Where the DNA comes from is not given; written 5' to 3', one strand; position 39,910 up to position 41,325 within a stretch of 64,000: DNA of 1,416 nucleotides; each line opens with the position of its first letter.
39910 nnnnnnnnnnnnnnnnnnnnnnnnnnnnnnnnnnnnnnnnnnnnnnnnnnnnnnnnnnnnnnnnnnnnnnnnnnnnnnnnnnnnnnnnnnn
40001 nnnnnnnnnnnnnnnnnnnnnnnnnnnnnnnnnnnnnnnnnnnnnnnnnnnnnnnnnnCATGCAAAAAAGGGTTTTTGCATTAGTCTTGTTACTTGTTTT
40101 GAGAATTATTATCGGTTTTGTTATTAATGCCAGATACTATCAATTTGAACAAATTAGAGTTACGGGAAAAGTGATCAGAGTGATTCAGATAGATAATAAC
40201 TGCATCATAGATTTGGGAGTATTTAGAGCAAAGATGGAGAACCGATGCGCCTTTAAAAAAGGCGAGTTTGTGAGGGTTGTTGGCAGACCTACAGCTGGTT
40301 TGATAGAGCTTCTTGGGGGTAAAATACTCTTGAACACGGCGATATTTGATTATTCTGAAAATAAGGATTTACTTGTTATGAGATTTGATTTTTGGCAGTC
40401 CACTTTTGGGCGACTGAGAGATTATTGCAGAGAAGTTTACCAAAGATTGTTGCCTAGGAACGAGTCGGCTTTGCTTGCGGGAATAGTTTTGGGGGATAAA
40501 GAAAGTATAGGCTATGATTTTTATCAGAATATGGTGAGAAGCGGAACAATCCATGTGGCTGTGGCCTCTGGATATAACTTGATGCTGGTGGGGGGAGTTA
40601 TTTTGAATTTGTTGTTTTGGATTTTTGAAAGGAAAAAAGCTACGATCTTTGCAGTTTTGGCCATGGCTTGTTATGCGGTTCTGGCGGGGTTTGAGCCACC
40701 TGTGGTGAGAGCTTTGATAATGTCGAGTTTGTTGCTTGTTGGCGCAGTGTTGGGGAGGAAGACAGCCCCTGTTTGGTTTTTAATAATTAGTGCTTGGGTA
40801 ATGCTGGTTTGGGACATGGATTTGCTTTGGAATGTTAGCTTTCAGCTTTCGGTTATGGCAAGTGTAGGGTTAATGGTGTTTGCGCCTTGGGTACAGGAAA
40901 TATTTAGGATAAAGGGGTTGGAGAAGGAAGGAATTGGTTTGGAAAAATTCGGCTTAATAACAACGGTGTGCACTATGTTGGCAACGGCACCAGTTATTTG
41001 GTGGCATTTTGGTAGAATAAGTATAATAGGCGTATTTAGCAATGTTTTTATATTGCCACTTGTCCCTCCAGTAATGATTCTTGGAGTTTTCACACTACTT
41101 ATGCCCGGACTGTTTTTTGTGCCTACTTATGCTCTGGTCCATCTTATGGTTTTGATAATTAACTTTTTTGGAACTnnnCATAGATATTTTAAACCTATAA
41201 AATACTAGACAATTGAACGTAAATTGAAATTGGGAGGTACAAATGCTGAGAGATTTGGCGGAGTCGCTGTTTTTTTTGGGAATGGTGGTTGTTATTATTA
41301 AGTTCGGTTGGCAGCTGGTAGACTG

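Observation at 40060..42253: comEC is split into separate competence-domain and MBL-domain ORFs with a small hydrophobic ORF between them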

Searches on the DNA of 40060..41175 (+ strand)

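Call 22: search_rna_families(sources=[L001, L002, L003, L012, L013, L014], threshold=evalue, max_evalue=1)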
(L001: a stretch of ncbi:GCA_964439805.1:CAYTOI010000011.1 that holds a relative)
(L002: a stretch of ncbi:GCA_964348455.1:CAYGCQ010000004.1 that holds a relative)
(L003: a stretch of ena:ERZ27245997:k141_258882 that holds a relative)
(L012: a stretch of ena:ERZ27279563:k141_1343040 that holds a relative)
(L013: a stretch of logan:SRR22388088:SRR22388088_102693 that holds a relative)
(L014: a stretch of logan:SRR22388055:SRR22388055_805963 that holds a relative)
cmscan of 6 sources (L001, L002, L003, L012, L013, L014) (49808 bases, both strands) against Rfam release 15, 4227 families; matches with E-value up to 1: 0.
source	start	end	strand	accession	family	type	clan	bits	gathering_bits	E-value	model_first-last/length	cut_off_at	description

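Call 74: build_rna_model(alignment_id=A6)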
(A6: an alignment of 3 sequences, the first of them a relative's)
Model R1 built from alignment A6 (3 sequences, 117 columns); structure: RNAalifold consensus.
model positions 112; base pairs 38; branch points 1; effective number of sequences 0.87; information 0.59 bits per position. Calibrated on 0.2 Mb of random sequence (short: E-values are rough).
structure used (alignment columns):
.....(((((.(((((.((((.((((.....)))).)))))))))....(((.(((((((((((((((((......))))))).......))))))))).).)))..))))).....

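Call 75: search_with_rna_model(model_id=R1, sources=[window, L001, L002, L003, L005, L006, L008, L009, L011, L012, L013, L014, L015, L016, L018, L019, L020, L021, L022, L023, L024, L025, L026, L027, L028, L030, L031, L032, L033, L034, L035, L036, L037, L038, L039, L040, L041, L042, L043, L044, L045, L046, L047, L049, L050, L051, L052, L053, L054, L055, L056, L057, L058, L059, L060, L061, L062, L063, L064, L065, L066, L067, L068, L069, L071, L072, L073, L074, L075, L076, L077, L078, L079, L080], max_evalue=1, show_alignments=3)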
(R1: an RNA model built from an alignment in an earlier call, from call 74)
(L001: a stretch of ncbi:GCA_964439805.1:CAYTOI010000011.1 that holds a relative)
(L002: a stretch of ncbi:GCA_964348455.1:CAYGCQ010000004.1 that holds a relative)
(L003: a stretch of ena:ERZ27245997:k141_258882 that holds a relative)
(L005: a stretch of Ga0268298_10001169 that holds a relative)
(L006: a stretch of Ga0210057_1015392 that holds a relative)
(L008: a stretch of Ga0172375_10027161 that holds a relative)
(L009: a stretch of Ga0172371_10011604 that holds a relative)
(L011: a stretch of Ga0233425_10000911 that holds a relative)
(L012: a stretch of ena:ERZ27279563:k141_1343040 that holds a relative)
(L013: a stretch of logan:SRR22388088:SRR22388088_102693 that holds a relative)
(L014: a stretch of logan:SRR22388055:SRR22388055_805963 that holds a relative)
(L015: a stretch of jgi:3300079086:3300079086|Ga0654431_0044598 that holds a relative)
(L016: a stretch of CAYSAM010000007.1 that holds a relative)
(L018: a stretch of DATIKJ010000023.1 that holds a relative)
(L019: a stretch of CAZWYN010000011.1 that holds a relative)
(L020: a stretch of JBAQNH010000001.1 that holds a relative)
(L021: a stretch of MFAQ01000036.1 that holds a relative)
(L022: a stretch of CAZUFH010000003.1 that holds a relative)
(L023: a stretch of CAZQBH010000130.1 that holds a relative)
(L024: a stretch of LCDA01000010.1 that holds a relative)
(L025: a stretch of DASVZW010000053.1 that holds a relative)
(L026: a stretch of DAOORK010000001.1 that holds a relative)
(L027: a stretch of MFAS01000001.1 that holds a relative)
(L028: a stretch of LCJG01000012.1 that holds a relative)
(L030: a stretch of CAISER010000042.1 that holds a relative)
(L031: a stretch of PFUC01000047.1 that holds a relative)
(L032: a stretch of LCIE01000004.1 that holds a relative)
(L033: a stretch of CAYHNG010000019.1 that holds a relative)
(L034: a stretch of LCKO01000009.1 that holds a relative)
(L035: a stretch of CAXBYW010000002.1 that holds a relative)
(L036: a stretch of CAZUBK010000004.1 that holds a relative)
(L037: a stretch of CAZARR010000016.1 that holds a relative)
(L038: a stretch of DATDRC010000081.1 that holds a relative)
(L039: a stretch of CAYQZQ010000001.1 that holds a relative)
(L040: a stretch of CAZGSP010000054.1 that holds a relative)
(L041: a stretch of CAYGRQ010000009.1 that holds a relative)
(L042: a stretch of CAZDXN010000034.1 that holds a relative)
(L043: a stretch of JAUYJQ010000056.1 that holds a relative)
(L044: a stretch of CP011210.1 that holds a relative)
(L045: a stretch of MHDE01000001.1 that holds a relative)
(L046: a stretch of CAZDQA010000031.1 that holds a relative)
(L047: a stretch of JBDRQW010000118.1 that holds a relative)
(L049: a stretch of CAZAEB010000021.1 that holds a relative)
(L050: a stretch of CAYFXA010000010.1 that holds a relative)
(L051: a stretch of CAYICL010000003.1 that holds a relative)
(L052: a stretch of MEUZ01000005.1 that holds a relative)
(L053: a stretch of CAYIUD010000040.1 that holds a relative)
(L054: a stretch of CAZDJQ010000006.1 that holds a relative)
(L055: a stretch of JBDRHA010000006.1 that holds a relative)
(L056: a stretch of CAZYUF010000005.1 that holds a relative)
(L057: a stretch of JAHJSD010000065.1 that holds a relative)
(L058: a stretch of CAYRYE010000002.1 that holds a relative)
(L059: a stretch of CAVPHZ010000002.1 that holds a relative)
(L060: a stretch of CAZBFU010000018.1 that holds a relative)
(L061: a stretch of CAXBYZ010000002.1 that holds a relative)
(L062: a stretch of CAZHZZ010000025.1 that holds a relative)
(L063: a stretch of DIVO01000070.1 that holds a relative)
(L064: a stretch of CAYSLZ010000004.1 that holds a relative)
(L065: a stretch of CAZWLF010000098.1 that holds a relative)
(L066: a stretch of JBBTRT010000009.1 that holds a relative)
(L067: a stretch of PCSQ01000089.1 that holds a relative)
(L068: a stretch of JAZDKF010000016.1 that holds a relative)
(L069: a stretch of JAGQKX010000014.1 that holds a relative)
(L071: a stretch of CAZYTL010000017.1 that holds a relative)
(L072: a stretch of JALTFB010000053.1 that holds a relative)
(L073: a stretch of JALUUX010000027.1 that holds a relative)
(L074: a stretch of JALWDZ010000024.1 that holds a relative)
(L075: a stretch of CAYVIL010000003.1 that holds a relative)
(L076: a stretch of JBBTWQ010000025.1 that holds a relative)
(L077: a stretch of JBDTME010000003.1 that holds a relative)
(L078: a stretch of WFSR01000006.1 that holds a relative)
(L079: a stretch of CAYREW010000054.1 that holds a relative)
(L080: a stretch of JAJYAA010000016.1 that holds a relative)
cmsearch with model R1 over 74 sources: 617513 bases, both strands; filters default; matches with E-value up to 1: 7.
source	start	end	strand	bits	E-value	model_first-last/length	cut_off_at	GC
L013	5151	5262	+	131.1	1.6e-33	1-112/112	no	0.45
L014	5150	5263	+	125.7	5.3e-32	1-112/112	no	0.48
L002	5198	5308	+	116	2.8e-29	1-112/112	no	0.54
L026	6251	6358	+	39.3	9.5e-08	1-112/112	no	0.42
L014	6108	6214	+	32.7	6.9e-06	1-112/112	no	0.5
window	43435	43541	+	27.9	0.00015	1-112/112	no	0.48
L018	5158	5268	+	24.8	0.0011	1-112/112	no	0.47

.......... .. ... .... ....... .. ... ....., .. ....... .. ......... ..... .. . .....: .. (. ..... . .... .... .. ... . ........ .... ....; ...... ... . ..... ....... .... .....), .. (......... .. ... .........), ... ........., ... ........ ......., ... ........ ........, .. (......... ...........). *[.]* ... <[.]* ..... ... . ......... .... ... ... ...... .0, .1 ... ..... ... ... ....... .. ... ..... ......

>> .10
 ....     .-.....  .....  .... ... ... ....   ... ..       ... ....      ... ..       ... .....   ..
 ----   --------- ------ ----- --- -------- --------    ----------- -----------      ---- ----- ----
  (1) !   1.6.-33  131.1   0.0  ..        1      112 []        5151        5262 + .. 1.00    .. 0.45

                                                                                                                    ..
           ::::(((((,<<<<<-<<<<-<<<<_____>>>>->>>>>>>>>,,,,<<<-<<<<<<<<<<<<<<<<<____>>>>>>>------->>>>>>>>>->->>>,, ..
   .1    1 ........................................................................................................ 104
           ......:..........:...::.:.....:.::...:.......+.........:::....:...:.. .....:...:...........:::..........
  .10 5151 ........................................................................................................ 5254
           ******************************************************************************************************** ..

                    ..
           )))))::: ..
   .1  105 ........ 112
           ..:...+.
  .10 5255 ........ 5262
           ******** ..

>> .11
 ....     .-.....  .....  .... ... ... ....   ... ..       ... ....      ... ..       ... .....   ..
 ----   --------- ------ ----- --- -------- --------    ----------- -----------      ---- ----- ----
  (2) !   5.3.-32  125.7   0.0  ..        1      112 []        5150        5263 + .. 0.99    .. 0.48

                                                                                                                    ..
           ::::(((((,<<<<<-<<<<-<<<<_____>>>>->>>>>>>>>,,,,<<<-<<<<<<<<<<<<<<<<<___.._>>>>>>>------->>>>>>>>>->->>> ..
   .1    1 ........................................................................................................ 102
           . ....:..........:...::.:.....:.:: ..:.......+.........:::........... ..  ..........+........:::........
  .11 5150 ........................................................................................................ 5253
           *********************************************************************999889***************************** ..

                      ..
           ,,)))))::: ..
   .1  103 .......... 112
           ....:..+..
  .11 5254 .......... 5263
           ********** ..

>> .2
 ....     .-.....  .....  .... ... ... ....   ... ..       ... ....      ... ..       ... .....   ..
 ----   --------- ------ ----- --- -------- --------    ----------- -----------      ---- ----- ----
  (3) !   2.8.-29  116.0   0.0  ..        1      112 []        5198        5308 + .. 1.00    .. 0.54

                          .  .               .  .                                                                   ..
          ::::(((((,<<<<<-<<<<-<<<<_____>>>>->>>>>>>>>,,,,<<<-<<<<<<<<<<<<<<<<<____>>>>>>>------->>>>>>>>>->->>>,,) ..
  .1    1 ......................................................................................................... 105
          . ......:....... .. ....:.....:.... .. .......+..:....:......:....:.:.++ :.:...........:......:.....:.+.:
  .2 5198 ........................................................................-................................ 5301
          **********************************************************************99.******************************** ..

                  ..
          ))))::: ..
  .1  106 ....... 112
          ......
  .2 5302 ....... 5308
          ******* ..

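Call 77: search_with_rna_model(model_id=R1, sources=[window, L013, L014, L002, L026, L018], max_evalue=10, make_alignment=true)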
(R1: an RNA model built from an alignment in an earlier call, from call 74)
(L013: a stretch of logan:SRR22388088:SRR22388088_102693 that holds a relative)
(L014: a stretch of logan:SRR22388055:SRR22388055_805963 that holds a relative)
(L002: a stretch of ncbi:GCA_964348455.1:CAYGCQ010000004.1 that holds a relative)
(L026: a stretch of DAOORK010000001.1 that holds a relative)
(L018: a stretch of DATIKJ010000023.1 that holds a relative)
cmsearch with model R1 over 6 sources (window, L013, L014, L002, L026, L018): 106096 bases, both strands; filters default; matches with E-value up to 10: 7.
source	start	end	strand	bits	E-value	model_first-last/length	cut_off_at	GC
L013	5151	5262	+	131.1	2.8e-34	1-112/112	no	0.45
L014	5150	5263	+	125.7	9.2e-33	1-112/112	no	0.48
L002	5198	5308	+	116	4.9e-30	1-112/112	no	0.54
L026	6251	6358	+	39.3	1.6e-08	1-112/112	no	0.42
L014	6108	6214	+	32.7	1.2e-06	1-112/112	no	0.5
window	43435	43541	+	27.9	2.6e-05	1-112/112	no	0.48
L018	5158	5268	+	24.8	0.00019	1-112/112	no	0.47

Alignment A7: 7 matches aligned to the model, 121 columns, each read 5' to 3' on its own strand. Consensus structure (alignment columns), stored with it:
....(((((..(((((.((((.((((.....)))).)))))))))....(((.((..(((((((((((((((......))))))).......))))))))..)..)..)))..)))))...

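Call 79: build_rna_model(alignment_id=A7)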
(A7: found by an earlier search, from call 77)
Model R2 built from alignment A7 (7 sequences, 121 columns); structure: stored with the alignment.
model positions 110; base pairs 37; branch points 1; effective number of sequences 1.83; information 0.59 bits per position. Calibrated on 0.2 Mb of random sequence (short: E-values are rough).
structure used (alignment columns):
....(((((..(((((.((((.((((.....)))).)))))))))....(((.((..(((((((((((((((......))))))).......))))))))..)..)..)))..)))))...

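Call 80: search_with_rna_model(model_id=R2, sources=[window, L001, L002, L003, L005, L006, L008, L009, L011, L012, L013, L014, L015, L016, L018, L019, L020, L021, L022, L023, L024, L025, L026, L027, L028, L030, L031, L032, L033, L034, L035, L036, L037, L038, L039, L040, L041, L042, L043, L044, L045, L046, L047, L049, L050, L051, L052, L053, L054, L055, L056, L057, L058, L059, L060, L061, L062, L063, L064, L065, L066, L067, L068, L069, L071, L072, L073, L074, L075, L076, L077, L078, L079, L080, L096], max_evalue=1, make_alignment=true)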
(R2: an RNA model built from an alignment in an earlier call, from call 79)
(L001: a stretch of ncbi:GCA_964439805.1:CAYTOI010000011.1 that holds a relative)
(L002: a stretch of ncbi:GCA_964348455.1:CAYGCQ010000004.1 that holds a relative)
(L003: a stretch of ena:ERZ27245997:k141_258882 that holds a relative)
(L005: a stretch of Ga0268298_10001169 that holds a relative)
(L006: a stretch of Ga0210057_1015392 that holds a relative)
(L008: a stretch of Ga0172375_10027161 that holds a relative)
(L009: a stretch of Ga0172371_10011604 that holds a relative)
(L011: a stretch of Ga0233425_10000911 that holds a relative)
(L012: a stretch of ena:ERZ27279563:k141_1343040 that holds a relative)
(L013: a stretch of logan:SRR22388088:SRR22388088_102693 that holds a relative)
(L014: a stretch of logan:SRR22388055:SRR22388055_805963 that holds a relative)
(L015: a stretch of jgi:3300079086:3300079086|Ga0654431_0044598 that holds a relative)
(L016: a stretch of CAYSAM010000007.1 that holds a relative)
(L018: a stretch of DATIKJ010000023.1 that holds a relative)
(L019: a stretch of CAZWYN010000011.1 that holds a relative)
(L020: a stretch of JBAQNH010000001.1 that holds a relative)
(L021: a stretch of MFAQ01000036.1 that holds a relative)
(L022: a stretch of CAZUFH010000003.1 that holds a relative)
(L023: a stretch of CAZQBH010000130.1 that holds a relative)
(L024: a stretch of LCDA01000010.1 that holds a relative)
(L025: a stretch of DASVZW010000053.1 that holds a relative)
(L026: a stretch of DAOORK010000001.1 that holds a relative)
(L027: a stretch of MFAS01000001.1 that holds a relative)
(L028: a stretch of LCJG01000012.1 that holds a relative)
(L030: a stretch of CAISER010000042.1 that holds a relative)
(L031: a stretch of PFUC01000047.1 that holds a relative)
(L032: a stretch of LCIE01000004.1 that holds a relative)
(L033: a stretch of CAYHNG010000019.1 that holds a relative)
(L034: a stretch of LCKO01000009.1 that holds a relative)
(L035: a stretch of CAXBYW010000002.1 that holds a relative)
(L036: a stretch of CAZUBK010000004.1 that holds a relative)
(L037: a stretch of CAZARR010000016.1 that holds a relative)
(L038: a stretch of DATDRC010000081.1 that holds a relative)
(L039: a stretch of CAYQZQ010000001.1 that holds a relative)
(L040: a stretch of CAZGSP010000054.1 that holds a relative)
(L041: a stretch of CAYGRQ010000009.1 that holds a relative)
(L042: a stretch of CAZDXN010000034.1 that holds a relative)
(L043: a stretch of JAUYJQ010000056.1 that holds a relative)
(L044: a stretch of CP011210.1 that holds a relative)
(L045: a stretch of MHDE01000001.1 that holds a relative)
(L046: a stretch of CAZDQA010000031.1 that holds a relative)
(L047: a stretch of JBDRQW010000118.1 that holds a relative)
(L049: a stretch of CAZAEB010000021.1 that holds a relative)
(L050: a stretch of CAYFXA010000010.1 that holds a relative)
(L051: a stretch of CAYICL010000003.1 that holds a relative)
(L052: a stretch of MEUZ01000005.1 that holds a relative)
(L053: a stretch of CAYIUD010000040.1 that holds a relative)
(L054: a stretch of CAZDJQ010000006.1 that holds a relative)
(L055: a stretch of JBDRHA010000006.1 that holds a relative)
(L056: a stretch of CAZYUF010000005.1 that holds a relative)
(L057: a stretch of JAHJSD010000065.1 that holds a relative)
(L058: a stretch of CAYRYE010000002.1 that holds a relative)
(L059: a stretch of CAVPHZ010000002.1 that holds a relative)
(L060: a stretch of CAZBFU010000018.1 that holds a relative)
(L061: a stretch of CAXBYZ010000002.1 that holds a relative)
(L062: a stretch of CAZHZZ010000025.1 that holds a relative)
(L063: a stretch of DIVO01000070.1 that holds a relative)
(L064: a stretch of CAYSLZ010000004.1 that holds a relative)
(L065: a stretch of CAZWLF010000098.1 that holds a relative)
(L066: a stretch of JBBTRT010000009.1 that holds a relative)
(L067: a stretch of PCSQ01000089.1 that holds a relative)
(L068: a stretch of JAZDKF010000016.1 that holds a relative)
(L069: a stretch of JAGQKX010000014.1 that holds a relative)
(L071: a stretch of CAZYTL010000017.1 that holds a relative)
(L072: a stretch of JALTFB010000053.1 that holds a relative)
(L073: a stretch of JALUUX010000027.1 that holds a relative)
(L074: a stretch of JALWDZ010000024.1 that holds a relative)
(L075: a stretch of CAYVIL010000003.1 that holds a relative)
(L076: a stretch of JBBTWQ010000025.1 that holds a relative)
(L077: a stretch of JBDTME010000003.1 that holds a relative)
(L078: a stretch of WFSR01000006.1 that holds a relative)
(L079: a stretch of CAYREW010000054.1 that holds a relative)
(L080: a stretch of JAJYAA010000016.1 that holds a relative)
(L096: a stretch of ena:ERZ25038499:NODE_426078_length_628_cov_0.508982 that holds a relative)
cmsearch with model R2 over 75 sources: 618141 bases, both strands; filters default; matches with E-value up to 1: 9.
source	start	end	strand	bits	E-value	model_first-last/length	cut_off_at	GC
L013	5151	5262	+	113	3.3e-25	1-110/110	no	0.45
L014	5150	5263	+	107.8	6.9e-24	1-110/110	no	0.48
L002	5198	5308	+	102.4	1.6e-22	1-110/110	no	0.54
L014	6108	6214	+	88.5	5.1e-19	1-110/110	no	0.5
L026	6251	6358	+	86.9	1.3e-18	1-110/110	no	0.42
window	43435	43541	+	83.1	1.2e-17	1-110/110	no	0.48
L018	5158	5268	+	71.4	1.1e-14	1-110/110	no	0.47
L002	5389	5500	+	62.4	2e-12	1-110/110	no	0.44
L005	4968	5044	+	23.2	0.016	1-110/110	no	0.61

Alignment A8: 9 matches aligned to the model, 127 columns, each read 5' to 3' on its own strand. Consensus structure (alignment columns), stored with it:
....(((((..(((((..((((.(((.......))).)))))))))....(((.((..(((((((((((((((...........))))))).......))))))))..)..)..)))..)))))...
